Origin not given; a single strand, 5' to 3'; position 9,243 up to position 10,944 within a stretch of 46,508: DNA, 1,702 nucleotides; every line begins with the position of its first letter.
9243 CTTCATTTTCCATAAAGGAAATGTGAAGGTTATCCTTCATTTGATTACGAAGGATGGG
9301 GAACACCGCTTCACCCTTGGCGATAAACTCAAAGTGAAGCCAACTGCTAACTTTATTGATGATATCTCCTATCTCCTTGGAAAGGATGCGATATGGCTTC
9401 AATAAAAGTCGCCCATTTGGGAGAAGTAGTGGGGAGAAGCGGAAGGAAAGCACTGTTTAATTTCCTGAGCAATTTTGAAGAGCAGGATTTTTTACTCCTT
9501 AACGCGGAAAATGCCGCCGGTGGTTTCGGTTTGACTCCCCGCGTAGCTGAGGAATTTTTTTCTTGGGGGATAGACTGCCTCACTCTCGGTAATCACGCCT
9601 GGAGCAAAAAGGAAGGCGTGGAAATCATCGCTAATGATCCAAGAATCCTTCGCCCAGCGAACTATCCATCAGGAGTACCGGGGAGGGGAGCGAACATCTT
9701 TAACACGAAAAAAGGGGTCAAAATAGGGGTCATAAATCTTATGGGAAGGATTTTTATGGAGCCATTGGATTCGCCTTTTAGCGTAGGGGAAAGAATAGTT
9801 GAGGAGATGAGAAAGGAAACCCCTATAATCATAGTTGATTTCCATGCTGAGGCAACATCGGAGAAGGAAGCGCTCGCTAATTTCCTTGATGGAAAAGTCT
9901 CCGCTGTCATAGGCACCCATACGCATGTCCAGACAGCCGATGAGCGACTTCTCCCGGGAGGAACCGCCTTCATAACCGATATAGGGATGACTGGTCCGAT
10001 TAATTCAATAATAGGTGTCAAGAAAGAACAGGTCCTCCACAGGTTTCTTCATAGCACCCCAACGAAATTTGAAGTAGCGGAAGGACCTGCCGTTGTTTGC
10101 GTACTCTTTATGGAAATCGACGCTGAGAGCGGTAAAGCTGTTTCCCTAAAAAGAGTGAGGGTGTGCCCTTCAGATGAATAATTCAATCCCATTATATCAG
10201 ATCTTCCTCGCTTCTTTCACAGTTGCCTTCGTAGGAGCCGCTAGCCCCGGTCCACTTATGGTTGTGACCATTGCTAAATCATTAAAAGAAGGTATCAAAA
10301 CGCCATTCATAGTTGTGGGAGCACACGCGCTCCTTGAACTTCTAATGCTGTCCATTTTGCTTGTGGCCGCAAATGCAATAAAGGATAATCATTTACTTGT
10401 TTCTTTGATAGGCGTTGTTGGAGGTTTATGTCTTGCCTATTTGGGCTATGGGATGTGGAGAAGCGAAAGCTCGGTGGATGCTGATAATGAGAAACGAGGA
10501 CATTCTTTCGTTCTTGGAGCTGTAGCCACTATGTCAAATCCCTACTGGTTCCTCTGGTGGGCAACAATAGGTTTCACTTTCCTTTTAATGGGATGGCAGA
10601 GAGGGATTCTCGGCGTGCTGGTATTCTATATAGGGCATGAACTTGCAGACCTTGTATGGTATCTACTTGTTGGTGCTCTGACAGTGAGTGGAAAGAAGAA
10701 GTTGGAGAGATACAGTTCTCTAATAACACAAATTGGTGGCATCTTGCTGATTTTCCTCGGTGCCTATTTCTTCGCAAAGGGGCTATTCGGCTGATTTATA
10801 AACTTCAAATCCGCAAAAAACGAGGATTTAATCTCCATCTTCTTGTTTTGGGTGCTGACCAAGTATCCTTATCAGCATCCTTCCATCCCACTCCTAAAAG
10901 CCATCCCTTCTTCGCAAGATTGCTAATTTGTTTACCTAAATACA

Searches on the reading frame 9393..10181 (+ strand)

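Call 7: search_protein_families(library=pfam, proteins=[window:9393-10181:+], max_evalue=0.0001)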
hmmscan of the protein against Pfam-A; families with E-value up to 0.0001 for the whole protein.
window:9393-10181:+ (262 aa): 2 families
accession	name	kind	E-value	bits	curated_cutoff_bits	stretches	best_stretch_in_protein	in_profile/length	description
PF13277.11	YmdB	-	5.6e-102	340.8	27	1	9-255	3-253/253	YmdB-like protein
PF00149.33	Metallophos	-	1.4e-07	32.6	21.5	1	7-179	4-190/191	Calcineurin-like phosphoesterase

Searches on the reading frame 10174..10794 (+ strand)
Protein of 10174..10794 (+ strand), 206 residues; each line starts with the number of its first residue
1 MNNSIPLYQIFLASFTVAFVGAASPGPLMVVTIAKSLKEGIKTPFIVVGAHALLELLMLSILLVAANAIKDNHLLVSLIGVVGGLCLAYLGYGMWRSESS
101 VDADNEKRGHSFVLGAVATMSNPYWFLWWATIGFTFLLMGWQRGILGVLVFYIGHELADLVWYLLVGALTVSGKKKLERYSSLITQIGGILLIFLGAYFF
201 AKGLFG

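Call 7: search_protein_families(library=pfam, proteins=[window:10174-10794:+], max_evalue=0.0001)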
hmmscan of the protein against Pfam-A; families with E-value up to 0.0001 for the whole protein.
window:10174-10794:+ (206 aa): 1 family
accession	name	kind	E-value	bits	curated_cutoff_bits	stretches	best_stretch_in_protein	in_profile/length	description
PF01810.24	LysE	-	1.2e-26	93.8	25.6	1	20-201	2-191/193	LysE type translocator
